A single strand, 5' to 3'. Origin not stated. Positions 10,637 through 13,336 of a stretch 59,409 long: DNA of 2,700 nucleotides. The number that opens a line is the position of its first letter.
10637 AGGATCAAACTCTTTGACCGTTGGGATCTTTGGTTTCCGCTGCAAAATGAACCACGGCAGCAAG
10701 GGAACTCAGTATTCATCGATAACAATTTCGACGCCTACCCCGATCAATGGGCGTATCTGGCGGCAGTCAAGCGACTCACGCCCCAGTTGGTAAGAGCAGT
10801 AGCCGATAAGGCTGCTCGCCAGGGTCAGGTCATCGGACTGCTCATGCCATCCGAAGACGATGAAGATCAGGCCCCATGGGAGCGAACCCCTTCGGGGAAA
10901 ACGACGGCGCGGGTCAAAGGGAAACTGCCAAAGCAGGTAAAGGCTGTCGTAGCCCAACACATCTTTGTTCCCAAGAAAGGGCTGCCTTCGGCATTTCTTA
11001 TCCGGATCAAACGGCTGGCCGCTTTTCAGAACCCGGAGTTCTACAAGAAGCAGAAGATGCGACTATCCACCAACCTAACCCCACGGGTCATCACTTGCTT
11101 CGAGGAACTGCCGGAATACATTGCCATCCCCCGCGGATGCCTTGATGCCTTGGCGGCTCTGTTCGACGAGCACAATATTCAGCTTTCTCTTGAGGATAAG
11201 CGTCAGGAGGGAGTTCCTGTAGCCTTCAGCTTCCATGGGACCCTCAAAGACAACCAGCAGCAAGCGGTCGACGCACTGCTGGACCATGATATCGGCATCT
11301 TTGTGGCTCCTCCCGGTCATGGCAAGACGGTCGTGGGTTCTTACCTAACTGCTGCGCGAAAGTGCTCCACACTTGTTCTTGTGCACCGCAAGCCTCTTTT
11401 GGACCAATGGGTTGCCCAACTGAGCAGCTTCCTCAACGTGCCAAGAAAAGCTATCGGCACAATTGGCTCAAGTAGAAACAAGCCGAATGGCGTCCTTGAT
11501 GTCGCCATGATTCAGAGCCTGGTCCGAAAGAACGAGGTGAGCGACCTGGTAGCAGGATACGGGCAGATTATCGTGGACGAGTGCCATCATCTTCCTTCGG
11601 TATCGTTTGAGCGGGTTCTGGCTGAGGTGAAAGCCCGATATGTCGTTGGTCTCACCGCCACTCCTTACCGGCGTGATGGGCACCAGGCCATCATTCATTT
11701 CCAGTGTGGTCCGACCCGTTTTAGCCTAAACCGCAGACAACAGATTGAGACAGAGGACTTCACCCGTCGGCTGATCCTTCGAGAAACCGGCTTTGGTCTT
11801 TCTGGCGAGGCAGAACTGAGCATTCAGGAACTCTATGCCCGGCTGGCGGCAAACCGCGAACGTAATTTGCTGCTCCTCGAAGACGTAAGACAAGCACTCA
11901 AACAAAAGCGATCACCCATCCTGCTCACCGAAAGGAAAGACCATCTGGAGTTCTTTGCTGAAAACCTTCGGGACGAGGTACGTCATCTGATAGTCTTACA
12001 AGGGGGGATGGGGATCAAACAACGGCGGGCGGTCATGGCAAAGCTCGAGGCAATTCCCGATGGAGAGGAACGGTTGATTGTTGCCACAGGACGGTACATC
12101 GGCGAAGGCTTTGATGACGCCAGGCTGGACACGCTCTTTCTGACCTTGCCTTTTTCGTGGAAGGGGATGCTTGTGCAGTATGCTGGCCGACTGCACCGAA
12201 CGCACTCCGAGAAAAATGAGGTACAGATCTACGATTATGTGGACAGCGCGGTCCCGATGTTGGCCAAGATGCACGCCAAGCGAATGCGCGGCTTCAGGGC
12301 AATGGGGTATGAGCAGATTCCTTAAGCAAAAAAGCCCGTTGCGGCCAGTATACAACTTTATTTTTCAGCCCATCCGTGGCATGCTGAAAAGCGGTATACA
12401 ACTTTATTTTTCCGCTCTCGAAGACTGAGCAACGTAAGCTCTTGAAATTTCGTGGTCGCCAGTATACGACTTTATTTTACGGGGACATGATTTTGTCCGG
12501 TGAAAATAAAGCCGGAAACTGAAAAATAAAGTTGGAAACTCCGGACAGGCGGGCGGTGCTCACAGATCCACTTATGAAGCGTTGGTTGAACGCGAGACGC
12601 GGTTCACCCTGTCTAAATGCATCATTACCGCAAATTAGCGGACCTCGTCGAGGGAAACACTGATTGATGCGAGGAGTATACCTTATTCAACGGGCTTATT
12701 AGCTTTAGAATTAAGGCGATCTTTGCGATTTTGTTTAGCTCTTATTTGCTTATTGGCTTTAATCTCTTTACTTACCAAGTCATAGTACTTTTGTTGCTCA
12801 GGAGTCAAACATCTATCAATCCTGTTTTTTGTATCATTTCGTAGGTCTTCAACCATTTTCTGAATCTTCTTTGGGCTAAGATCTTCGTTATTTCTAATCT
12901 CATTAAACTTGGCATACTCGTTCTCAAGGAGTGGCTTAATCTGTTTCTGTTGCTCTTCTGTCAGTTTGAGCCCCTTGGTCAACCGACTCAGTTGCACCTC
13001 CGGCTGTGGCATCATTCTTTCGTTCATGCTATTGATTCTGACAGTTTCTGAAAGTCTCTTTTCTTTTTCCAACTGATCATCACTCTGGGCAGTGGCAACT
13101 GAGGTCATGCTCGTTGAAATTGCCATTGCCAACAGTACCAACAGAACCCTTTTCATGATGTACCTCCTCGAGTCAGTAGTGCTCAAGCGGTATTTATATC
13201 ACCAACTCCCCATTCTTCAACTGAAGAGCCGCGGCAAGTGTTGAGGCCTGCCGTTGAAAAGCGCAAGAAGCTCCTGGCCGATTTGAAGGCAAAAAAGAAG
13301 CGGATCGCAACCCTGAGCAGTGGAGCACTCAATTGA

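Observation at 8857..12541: Lower-GC two-gene islet: DUF4062/Schlafen-like/HATPase_c_4-wHTH protein divergent from a stand-alone SF2 DExH helicase, bounded by unusual repeats. Candidate undescribed defence system.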

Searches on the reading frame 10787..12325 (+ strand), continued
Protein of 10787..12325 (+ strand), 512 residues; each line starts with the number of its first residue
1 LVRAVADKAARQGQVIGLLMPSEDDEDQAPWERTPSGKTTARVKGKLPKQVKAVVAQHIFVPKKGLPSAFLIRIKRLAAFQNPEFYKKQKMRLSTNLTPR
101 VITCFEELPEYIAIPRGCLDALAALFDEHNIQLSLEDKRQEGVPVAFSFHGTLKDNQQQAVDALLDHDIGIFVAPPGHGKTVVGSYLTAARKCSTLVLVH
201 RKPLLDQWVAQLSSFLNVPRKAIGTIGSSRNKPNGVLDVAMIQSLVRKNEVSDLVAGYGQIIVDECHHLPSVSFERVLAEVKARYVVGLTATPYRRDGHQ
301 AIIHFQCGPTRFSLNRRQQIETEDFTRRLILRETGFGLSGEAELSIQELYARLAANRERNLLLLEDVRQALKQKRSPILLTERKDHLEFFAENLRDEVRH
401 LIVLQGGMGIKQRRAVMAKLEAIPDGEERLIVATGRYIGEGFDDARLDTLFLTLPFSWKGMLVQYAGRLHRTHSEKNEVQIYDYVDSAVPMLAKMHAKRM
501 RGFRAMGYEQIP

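Call 59: find_encoding_contigs(protein=P0173, flank=8000, max_places=5)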
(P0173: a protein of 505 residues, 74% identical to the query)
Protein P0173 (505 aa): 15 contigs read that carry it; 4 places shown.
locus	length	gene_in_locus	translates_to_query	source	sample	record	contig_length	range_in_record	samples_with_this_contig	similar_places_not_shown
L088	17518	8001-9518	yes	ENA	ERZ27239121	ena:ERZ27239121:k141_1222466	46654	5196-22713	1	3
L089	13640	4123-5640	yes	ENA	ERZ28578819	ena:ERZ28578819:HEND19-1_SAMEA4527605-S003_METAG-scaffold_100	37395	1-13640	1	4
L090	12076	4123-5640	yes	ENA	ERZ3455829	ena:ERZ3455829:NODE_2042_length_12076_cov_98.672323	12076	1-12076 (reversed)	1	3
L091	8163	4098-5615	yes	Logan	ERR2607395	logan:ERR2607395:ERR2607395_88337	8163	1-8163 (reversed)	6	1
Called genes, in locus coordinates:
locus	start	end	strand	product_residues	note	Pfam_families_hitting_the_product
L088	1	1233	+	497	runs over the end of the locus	PF02661:Fic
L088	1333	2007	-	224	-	PF13707:RloB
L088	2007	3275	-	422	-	PF02463:SMC_N (faint), PF13175:AAA_15 (faint), PF13304:AAA_21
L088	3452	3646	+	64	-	PF13333:rve_2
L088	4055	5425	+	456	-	PF13356:Arm-DNA-bind_3, PF22022:Phage_int_M (weak), PF00589:Phage_integrase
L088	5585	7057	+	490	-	PF02661:Fic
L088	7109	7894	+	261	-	PF22548:AEP-TOTE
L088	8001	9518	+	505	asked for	PF04851:ResIII, PF00270:DEAD, PF13401:AAA_22 (faint), PF00271:Helicase_C (faint)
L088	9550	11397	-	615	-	PF03235:GmrSD_N, PF07510:GmrSD_C (weak)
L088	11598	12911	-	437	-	PF13173:AAA_14, PF13635:DUF4143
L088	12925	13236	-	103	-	-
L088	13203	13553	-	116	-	-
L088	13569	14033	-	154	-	-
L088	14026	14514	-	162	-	-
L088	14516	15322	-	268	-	-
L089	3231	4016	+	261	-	PF22548:AEP-TOTE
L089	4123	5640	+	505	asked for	PF04851:ResIII, PF00270:DEAD, PF13401:AAA_22 (faint), PF00271:Helicase_C (faint)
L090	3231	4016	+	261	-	PF22548:AEP-TOTE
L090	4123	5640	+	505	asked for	PF04851:ResIII, PF00270:DEAD, PF13401:AAA_22 (faint), PF00271:Helicase_C (faint)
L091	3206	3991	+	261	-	PF22548:AEP-TOTE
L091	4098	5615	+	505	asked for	PF04851:ResIII, PF00270:DEAD, PF13401:AAA_22 (faint), PF00271:Helicase_C (faint)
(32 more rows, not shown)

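Call 60: find_related_loci(query=A2, collection=metagenome_contigs, flank=8000)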
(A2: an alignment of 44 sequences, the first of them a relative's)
Query A2 (799 aa) in metagenome_contigs; peptide patterns used: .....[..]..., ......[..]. (x = any residue, [..] = any of these).
600 stretches matched a pattern (row limit reached: there are more); 592 encode a relative of the query (tblastn E <= 1e-3); the best 80 are kept; 80 distinct loci.
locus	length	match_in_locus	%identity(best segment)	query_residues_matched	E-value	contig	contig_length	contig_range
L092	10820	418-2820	71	1-797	0e+0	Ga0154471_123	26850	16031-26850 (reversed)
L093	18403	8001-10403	70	1-797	0e+0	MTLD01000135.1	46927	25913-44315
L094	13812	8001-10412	61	4-797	0e+0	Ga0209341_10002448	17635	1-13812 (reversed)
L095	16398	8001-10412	61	4-797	0e+0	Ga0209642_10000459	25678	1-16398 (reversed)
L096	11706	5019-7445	59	1-797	0e+0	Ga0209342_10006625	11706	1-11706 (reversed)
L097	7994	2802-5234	60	5-799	0e+0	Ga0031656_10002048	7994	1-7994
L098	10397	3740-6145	59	5-798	0e+0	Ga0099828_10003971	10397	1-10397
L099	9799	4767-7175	60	5-798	0e+0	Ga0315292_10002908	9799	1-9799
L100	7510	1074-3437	59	22-798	0e+0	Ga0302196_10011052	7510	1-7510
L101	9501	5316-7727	59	5-798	0e+0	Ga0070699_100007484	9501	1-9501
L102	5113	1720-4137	59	5-799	0e+0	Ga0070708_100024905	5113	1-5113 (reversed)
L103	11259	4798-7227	58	5-799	0e+0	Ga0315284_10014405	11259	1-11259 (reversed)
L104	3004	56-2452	58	6-794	0e+0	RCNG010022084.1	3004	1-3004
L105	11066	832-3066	60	56-798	0e+0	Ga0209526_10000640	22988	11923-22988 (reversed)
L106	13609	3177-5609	58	1-794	0e+0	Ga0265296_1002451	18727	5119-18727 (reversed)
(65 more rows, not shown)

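Call 77: search_protein_families(library=pfam, proteins=[L102:4218-4595:+, L105:3116-3526:+], max_evalue=0.001)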
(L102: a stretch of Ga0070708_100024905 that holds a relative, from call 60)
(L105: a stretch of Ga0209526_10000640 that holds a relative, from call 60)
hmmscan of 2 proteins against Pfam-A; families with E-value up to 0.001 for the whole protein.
L102:4218-4595:+ (125 aa): 1 family
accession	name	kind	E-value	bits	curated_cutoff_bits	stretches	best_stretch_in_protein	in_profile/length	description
PF11535.13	Calci_bind_CcbP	-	0.00019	22.3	21.5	0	34-121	5-104/105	Calcium binding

L105:3116-3526:+ (136 aa): 1 family
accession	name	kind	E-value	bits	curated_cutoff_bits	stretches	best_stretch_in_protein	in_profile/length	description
PF11535.13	Calci_bind_CcbP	-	1.6e-07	32.2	21.5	1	45-90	5-58/105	Calcium binding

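Call 82: search_protein_families(library=padloc, proteins=[P0121], max_evalue=0.00001)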
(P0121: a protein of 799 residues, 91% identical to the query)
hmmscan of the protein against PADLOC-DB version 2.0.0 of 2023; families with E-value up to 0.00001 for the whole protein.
P0121 (799 aa): 7 families
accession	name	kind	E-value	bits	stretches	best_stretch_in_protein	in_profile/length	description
PDLC01465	PrimPol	-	5e-93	309.7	1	46-366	8-275/276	"CAS-I,CAS-II,CAS-III,CAS-IV,CAS-V,CAS-VI; associated"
PDLC01101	PrimPol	-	2.3e-22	77.4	1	122-285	160-331/490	adaptation polymerase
PDLC02707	PbeA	-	4e-12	43.5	1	434-582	248-416/672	PbeA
PDLC02704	PbeA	-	5.4e-10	36.4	1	430-582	250-421/682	PbeA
PDLC03658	mREase_IV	-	4.3e-08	29.3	1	453-772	242-559/953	Type IV methyl-directed restriction enzyme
PDLC03659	mREase_IV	-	9.8e-08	28.3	1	457-772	243-567/945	Type IV methyl-directed restriction enzyme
PDLC02706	PbeA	-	9.9e-08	29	0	428-590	260-445/722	PbeA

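Call 85: search_dna_similar(query=P0121, collection=plasmids, mode=protein, max_rows=12)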
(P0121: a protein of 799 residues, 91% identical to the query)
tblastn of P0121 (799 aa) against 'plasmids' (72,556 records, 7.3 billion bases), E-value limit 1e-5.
Records with a match: 309; places in all: 327; records where one place covers at least 80% of the query: 98.
Best place of each record, by identity: 60-80% 41; <60% 268.
By first word of the organism name: Sinorhizobium 58; Escherichia 16; Deinococcus 14; Acinetobacter 12; Nostoc 11; Halobacterium 10; Rhizobium 8; Bacillus 7; Dinoroseobacter 6; Picosynechococcus 6; and 97 more.
By predicted mobility (MOB-suite, as given by PLSDB): non-mobilizable 160; conjugative 106; mobilizable 43.
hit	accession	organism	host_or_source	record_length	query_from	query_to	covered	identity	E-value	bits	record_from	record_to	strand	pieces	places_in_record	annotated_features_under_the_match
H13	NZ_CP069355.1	Microvirga sp. VF16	Vachellia farnesiana,Cell culture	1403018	8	795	99%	52.2%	0e+0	824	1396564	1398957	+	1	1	none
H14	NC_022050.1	Paracoccus aminophilus JCM 7686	-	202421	4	794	99%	49.8%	0e+0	785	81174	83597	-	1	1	DEAD/DEAH box helicase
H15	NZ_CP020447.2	Paracoccus yeei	Homo sapiens,Urine suprapubic aspirate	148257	1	794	99%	49.4%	0e+0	788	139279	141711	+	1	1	DEAD/DEAH box helicase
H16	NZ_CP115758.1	Paracoccus sp. SCSIO 75233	cell culture,sediment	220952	3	794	99%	49.6%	0e+0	786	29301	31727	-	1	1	DEAD/DEAH box helicase | hypothetical protein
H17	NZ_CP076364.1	Gemmobacter fulvus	cell culture,Anabaena culture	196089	4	794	99%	49.6%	0e+0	787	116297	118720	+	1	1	DEAD/DEAH box helicase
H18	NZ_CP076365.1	Gemmobacter fulvus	cell culture,Anabaena culture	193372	4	794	99%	49.6%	0e+0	787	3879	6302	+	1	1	DEAD/DEAH box helicase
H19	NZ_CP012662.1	Frigidibacter mobilis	oil-production water,oil-production ...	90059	4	794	98%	49.8%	9e-114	812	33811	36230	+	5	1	hypothetical protein | helicase-related protein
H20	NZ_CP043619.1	Pukyongiella litopenaei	Penaeus vannamei (shrimp),cultured ...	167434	3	794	99%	49.3%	0e+0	781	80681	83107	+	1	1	DEAD/DEAH box helicase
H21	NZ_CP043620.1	Pukyongiella litopenaei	Penaeus vannamei (shrimp),cultured ...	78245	3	794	99%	49.3%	0e+0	781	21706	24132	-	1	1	DEAD/DEAH box helicase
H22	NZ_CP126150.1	Sagittula sp. MA-2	Cell culture,Coastal seawater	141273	3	794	99%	49.3%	0e+0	780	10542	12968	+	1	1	DEAD/DEAH box helicase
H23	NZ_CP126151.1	Sagittula sp. MA-2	Cell culture,Coastal seawater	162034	3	794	99%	49.3%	0e+0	780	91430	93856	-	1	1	DEAD/DEAH box helicase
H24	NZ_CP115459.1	Sphingobium yanoikuyae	cell culture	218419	12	794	98%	49.9%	0e+0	763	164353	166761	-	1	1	DEAD/DEAH box helicase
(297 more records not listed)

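Call 88: get_annotated_region(hit=H14, flank=5000)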
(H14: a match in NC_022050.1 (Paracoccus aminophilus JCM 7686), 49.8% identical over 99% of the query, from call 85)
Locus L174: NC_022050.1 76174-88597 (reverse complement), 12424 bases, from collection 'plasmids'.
description: Paracoccus aminophilus JCM 7686 plasmid pAMI8, complete sequence
organism: Paracoccus aminophilus JCM 7686 (NCBI taxid 1367847)
taxonomy: Bacteria; Pseudomonadota; Alphaproteobacteria; Rhodobacterales; Paracoccaceae; Paracoccus; Paracoccus aminophilus; Paracoccus aminophilus JCM 7686
host: -; source: -; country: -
typing (MOB-suite, as given by PLSDB): conjugative; replicon rep_cluster_607; relaxase MOBP; mating-pair formation MPF_T
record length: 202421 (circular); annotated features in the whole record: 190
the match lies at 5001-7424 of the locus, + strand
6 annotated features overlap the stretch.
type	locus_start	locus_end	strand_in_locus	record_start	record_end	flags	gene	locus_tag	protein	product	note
CDS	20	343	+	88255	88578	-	-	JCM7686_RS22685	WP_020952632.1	DUF736 domain-containing protein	-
CDS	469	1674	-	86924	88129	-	chrA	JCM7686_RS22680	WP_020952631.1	chromate efflux transporter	GO:0015703 - chromate transport [Evidence IEA]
CDS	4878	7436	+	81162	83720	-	-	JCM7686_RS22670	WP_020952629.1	DEAD/DEAH box helicase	-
CDS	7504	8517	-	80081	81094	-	-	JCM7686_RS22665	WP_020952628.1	tyrosine-type recombinase/integrase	GO:0015074 - DNA integration [Evidence IEA]; GO:0006310 - DNA recombination [Evidence IEA]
CDS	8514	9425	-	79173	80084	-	-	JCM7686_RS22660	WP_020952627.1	tyrosine-type recombinase/integrase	GO:0015074 - DNA integration [Evidence IEA]; GO:0006310 - DNA recombination [Evidence IEA]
CDS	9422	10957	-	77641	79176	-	-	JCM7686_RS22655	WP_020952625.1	tyrosine-type recombinase/integrase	GO:0015074 - DNA integration [Evidence IEA]; GO:0006310 - DNA recombination [Evidence IEA]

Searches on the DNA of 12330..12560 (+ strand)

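Call 92: search_dna_similar(query=window:12330-12560:+, collection=plasmids, mode=distant, max_evalue=0.01, max_rows=10)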
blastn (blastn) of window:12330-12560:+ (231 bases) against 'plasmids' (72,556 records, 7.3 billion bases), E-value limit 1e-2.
No match.

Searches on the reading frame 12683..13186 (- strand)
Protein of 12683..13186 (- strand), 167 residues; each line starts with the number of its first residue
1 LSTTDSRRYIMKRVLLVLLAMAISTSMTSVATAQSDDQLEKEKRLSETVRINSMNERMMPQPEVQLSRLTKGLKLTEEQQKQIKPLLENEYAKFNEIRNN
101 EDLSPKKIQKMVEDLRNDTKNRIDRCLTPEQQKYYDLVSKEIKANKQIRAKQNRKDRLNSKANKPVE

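Call 3: search_protein_families(library=pfam, proteins=[window:12683-13186:-], max_evalue=0.01)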
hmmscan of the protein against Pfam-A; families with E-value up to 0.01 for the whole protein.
window:12683-13186:- (167 aa): 1 family
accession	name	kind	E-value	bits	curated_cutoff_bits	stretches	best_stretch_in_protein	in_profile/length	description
PF07813.17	LTXXQ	-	0.0071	17.5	24.3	0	66-133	6-94/100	LTXXQ motif family protein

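Call 56: search_protein_families(library=ncbifam, proteins=[window:12683-13186:-], max_evalue=0.01)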
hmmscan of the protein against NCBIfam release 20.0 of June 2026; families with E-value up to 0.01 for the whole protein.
window:12683-13186:- (167 aa): 2 families
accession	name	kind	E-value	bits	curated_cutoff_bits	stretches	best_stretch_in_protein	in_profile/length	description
NF007769.1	PRK10455.1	equivalog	6e-07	29.9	174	1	11-95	1-79/160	ATP-independent periplasmic protein-refolding chaperone Spy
NF007687.2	PRK10363.1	equivalog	0.00023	21.1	160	1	11-98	1-82/152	cell-envelope stress modulator CpxP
